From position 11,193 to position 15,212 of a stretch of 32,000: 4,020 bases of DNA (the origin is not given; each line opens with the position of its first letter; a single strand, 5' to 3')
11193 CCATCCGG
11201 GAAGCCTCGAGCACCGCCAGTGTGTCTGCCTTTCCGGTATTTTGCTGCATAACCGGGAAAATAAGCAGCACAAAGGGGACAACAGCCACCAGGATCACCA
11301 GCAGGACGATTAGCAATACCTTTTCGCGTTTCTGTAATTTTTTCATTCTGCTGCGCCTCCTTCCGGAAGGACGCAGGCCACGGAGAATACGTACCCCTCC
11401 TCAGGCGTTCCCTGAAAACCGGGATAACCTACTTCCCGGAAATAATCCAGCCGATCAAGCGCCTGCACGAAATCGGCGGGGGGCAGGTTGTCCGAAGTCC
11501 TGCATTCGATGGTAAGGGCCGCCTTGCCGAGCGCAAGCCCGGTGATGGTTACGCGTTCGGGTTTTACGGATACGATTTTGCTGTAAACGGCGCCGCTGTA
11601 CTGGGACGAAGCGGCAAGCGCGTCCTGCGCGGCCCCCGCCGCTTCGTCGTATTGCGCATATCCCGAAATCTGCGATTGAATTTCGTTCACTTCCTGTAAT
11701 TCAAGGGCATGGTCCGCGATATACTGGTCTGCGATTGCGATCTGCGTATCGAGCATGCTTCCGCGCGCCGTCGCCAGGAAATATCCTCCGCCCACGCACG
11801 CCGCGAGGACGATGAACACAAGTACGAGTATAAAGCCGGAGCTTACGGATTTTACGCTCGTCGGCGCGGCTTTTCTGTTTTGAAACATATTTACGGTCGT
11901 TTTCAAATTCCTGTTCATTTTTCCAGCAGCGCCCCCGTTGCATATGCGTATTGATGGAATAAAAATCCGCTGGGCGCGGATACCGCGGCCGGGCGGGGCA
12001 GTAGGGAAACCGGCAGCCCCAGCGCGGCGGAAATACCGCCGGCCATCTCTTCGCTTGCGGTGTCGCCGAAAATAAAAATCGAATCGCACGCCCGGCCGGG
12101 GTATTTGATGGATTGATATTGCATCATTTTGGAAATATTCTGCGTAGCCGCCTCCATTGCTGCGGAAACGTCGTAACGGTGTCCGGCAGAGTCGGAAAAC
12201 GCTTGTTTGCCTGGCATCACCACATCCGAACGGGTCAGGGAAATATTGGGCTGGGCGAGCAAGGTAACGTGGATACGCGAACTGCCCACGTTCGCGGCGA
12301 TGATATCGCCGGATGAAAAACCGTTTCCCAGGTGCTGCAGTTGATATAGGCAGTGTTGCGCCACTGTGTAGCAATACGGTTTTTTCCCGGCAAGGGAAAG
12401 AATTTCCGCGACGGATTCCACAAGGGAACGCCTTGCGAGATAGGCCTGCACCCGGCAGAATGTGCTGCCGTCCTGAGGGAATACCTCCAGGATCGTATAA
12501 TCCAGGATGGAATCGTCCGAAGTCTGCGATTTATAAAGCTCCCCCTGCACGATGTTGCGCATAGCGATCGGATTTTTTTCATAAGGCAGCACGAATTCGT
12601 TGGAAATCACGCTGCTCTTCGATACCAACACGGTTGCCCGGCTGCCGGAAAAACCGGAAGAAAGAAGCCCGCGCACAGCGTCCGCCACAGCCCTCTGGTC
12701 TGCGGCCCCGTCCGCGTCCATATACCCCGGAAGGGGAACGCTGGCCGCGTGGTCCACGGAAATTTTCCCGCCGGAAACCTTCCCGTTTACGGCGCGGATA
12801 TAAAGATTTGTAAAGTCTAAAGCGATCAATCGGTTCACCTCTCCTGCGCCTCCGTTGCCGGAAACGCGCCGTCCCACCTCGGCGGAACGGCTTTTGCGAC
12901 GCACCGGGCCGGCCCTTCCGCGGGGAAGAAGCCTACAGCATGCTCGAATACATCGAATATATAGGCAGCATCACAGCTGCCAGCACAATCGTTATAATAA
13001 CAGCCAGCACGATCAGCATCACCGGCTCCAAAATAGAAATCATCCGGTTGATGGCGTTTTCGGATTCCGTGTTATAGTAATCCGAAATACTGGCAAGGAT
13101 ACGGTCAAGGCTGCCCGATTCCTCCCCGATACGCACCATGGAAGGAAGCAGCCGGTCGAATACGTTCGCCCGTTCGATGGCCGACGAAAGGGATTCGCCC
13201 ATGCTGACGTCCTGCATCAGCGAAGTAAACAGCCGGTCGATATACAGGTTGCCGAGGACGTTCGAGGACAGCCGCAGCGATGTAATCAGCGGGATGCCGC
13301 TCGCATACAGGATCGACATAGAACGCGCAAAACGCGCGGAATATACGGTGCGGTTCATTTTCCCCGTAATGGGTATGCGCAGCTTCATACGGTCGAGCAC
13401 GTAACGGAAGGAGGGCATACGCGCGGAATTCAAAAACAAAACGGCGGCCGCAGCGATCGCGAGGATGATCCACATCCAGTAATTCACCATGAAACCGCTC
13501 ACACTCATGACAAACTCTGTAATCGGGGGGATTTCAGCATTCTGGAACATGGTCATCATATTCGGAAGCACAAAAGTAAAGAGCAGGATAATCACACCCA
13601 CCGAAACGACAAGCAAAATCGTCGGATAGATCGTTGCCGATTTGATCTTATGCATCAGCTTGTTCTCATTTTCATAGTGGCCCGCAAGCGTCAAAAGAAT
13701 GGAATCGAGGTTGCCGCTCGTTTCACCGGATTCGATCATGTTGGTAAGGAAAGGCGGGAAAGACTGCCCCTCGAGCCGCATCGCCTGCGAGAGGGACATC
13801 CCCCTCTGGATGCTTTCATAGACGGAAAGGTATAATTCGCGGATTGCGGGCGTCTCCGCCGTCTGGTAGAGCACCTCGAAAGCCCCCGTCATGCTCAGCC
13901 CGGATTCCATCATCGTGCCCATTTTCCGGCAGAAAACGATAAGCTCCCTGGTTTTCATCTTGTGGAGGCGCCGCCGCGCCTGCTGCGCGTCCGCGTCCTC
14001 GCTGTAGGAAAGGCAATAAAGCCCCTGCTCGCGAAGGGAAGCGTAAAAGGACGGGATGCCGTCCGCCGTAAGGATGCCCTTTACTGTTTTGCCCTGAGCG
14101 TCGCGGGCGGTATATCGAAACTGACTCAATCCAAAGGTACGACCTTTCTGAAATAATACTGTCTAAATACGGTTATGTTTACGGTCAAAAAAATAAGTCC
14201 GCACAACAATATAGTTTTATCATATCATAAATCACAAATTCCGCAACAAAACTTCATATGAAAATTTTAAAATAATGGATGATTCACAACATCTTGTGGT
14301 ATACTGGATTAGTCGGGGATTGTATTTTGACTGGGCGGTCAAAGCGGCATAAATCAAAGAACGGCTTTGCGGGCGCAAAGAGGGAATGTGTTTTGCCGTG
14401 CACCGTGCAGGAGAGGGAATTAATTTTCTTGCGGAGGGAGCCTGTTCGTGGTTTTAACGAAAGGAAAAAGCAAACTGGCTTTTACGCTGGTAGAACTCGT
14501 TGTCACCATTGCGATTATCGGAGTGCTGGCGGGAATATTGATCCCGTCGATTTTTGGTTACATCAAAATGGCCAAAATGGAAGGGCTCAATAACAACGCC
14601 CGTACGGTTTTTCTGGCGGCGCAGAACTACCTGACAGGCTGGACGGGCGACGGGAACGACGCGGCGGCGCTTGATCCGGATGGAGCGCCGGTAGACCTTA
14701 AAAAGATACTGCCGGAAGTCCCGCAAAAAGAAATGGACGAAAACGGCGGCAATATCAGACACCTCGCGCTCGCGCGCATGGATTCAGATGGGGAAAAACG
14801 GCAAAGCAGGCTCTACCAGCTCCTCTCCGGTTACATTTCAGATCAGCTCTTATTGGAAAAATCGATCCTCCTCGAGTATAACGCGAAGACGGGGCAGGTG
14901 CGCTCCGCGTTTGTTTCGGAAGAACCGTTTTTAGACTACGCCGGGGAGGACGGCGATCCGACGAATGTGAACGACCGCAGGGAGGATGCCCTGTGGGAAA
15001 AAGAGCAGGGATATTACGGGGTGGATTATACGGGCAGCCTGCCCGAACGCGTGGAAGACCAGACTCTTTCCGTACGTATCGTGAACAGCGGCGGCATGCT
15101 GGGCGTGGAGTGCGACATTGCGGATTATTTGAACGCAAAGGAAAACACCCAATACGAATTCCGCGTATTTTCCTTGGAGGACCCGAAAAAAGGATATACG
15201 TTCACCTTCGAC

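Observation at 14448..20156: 1902-aa protein combining a type IV prepilin N-terminus with about 20 GLUG-type repeats: candidate giant modular pilin / pilus-displayed adhesin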

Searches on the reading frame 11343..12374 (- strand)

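Call 5: search_protein_families(library=pfam, proteins=[window:11343-12374:-], max_evalue=0.01)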
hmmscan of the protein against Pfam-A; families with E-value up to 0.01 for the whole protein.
window:11343-12374:- (343 aa): 1 family
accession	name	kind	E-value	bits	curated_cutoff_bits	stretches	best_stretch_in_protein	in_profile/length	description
PF05137.18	PilN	-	8.8e-05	22.9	22.8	1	264-334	3-76/78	Fimbrial assembly protein (PilN)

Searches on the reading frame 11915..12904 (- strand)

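Call 5: search_protein_families(library=pfam, proteins=[window:11915-12904:-], max_evalue=0.01)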
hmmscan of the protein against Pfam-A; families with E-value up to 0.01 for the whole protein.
window:11915-12904:- (329 aa): 1 family
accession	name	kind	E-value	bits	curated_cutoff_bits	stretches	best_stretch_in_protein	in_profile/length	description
PF11104.14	PilM_2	-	2.2e-07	30.6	27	1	29-248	2-227/340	Type IV pilus assembly protein PilM;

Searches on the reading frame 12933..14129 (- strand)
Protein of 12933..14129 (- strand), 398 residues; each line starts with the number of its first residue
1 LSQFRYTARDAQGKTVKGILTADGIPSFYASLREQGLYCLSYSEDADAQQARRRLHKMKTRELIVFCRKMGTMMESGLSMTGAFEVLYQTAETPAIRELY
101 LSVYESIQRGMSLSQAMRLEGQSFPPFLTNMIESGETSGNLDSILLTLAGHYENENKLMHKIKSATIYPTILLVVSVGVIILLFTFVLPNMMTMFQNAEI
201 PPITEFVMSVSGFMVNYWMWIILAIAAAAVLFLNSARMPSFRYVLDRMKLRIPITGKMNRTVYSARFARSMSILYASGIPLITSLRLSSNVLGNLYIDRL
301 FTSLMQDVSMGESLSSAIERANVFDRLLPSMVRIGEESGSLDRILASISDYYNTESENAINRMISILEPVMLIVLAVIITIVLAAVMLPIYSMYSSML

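Call 5: search_protein_families(library=pfam, proteins=[window:12933-14129:-], max_evalue=0.01)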
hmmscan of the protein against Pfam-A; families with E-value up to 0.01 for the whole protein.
window:12933-14129:- (398 aa): 2 families
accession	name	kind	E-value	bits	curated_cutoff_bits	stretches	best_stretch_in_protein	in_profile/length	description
PF00482.28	T2SSF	-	2.9e-57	192.5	25.2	2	66-189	1-125/125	Type II secretion system (T2SS), protein F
PF06195.18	DUF996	-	0.0005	20.7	31.3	1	159-230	22-93/138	Protein of unknown function (DUF996)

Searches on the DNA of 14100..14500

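Call 77: search_rna_families(source=window, start=14100, end=14500, threshold=evalue, max_evalue=1)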
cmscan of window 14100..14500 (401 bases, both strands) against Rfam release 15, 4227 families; matches with E-value up to 1: 1.
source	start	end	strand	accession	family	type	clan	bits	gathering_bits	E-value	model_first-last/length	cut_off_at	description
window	14447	14467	+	RF01111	SBWMV2_UPD-PKk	Cis-reg;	-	17.5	35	0.9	1-21/21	no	Pseudoknot of upstream pseudoknot domain (UPD) of the 3'UTR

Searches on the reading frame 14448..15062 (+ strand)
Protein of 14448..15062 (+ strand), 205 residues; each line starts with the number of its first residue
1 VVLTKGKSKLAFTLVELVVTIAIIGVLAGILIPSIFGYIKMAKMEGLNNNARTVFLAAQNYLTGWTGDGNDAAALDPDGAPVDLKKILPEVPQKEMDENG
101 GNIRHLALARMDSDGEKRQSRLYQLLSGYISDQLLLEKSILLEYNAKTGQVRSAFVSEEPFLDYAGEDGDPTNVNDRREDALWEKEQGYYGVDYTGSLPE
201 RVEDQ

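Call 56: search_solved_structures(query=A5, max_evalue=1, show_alignments=5)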
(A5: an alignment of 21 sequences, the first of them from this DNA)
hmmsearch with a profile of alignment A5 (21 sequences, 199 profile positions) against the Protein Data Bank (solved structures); distinct sequences matched with E-value up to 1: 24.
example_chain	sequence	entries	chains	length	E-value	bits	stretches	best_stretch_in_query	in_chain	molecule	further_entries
8pfb_G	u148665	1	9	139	1.9e-12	50.7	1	11-102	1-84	Type IV pilin PilE1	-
9egp_A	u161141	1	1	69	2.2e-12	50.5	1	2-46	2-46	Geopilin domain 1 protein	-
7tgg_A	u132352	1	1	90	6.3e-12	49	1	2-63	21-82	Geopilin domain 1 protein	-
8tj2_C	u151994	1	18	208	7.8e-11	45.4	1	11-64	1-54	Type IV major pilin protein PilA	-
9laa_A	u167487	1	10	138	5.5e-09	39.4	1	3-42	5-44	Type IV pilin protein PilA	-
3sok_A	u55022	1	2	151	2.2e-08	37.4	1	11-119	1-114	Fimbrial protein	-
2m7g_A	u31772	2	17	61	2.3e-08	37.4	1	11-63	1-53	Geopilin domain 1 protein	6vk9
1oqw_A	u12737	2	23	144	2.2e-07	34.2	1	11-43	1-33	Fimbrial protein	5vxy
8tum_e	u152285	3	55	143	3.3e-07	33.6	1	11-42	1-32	Type IV major pilin protein PilA | Pilin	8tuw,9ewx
9lab_B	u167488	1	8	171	5.6e-07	32.9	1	5-47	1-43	MSHA major pilin subunit MshA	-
8qqj_J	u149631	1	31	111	8e-07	32.3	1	11-54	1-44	Type IV narrow pilus major component PilA5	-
8tob_GA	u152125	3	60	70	8.9e-07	32.2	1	12-44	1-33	Fimbrial protein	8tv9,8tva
6xxe_A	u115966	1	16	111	9.1e-07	32.2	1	11-54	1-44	Uncharacterized protein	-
8p3b_A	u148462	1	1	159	1.9e-06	31.1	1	11-45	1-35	Fimbrial protein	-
2hi2_A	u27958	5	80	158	2.3e-06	30.9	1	11-45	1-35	Fimbrial protein | PilA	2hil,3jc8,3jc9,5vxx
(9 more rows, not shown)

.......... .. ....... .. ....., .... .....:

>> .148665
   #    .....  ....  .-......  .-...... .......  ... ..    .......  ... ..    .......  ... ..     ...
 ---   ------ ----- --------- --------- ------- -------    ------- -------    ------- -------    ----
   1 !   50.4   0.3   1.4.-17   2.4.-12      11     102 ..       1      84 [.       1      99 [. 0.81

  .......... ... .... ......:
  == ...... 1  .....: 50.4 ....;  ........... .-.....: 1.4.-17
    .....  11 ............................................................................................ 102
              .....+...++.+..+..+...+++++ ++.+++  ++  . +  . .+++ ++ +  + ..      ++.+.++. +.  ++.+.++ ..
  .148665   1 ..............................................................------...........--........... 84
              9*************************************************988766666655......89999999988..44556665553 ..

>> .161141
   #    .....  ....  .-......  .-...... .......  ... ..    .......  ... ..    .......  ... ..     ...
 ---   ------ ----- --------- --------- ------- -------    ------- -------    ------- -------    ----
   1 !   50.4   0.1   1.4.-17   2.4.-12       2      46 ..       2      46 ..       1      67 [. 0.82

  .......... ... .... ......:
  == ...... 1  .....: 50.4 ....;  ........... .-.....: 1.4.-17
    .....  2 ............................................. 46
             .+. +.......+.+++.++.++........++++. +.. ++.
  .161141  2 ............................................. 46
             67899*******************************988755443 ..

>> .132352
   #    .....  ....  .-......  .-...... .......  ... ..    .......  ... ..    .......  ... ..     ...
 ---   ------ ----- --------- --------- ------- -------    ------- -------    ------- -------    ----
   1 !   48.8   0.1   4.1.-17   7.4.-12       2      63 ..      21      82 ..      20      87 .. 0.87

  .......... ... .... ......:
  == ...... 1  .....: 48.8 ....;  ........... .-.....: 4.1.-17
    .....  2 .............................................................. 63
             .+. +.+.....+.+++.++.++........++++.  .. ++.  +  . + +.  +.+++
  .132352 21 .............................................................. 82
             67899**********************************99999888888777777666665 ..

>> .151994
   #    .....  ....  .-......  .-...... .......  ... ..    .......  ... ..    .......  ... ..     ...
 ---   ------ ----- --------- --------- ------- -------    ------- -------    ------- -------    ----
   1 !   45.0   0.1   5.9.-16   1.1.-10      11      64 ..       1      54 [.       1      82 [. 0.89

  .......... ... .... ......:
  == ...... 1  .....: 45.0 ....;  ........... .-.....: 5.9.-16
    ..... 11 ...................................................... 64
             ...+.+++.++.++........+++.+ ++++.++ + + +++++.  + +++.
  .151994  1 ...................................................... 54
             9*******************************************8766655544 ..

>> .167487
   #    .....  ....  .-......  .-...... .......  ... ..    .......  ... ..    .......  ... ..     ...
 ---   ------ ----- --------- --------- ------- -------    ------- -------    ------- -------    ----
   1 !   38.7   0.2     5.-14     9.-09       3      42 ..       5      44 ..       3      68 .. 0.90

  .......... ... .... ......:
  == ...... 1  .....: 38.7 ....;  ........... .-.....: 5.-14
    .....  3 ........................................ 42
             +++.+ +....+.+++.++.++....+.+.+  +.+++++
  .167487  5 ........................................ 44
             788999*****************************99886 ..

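Call 57: search_protein_families(library=ncbifam, alignment_id=A5, max_evalue=0.01)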
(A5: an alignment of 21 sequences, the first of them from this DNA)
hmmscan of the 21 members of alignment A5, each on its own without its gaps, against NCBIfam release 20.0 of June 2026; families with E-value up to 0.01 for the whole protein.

A. member 1, seq(205 aa): 7 families
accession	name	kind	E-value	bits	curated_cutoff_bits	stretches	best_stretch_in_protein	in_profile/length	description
NF007862.0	PRK10574.1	equivalog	1.6e-06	28.3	138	1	10-45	5-40/145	prepilin peptidase-dependent pilin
TIGR01710.1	typeII_sec_gspG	equivalog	8.8e-06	25.8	88.85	1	12-55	3-46/134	type II secretion system major pseudopilin GspG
NF041775.1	typeIV_PilA_Myxo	equivalog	1.7e-05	24.9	400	1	11-61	12-62/214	type IV pilin protein PilA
TIGR02532.1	IV_pilin_GFxxxE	domain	7.8e-05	22.4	16.3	1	11-31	3-23/24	prepilin-type N-terminal cleavage/methylation domain-containing protein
NF041013.1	T4P_ComGE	equivalog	0.00057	19.9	49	1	8-43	2-37/83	competence type IV pilus minor pilin ComGE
NF040999.1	pilin_ComGC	equivalog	0.0025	18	75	1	11-46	3-38/84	competence type IV pilus major pilin ComGC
TIGR02596.1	TIGR02596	subfamily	0.0049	17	70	1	12-46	1-35/196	Verru_Chthon cassette protein D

B. families by the number of members that match (of 21 scanned): 19 families
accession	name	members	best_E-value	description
NF007862.0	PRK10574.1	21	2.8e-10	prepilin peptidase-dependent pilin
NF041013.1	T4P_ComGE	21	4.5e-09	competence type IV pilus minor pilin ComGE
TIGR02532.1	IV_pilin_GFxxxE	21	5.5e-09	prepilin-type N-terminal cleavage/methylation domain-containing protein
TIGR01710.1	typeII_sec_gspG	21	4.3e-08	type II secretion system major pseudopilin GspG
NF041775.1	typeIV_PilA_Myxo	20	1.4e-08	type IV pilin protein PilA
NF040999.1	pilin_ComGC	19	8.4e-09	competence type IV pilus major pilin ComGC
TIGR01708.2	typeII_sec_gspH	18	8.9e-09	type II secretion system minor pseudopilin GspH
NF007800.0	PRK10506.1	18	1e-07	prepilin peptidase-dependent protein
NF040982.1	ComGD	16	1.3e-06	competence type IV pilus minor pilin ComGD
NF041002.1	pilin_ComGF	14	7.1e-05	competence type IV pilus minor pilin ComGF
TIGR02596.1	TIGR02596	13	0.00011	Verru_Chthon cassette protein D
TIGR01707.1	gspI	10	4.8e-05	type II secretion system minor pseudopilin GspI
NF047828.1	T3SSXpsI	4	0.00039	type II secretion system protein XpsI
NF007660.0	PRK10332.1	2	0.0027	prepilin-type N-terminal cleavage/methylation domain-containing protein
NF038303.1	EPS_HpsB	1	0.00093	hormogonium polysaccharide secretion pseudopilin HpsB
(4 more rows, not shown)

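Call 73: find_homologous_proteins(query=A6, max_evalue=0.00001)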
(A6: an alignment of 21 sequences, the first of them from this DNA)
Query A6 (21 sequences) (166 aa, profile of the alignment): 6 proteins with E <= 0.00001 among 1599 candidates.
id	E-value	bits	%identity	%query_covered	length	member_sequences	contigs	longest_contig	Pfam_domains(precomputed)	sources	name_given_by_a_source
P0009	1.9e-47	179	100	100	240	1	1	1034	PF07963.18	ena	-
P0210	5.4e-36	142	32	63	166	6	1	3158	PF07963.18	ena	-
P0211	4.7e-34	136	99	77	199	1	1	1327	PF07963.18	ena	-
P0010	1.5e-28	118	79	98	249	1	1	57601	-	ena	-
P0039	6.7e-10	57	89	40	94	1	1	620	-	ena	-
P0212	8.5e-6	44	97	35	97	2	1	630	PF07963.18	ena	-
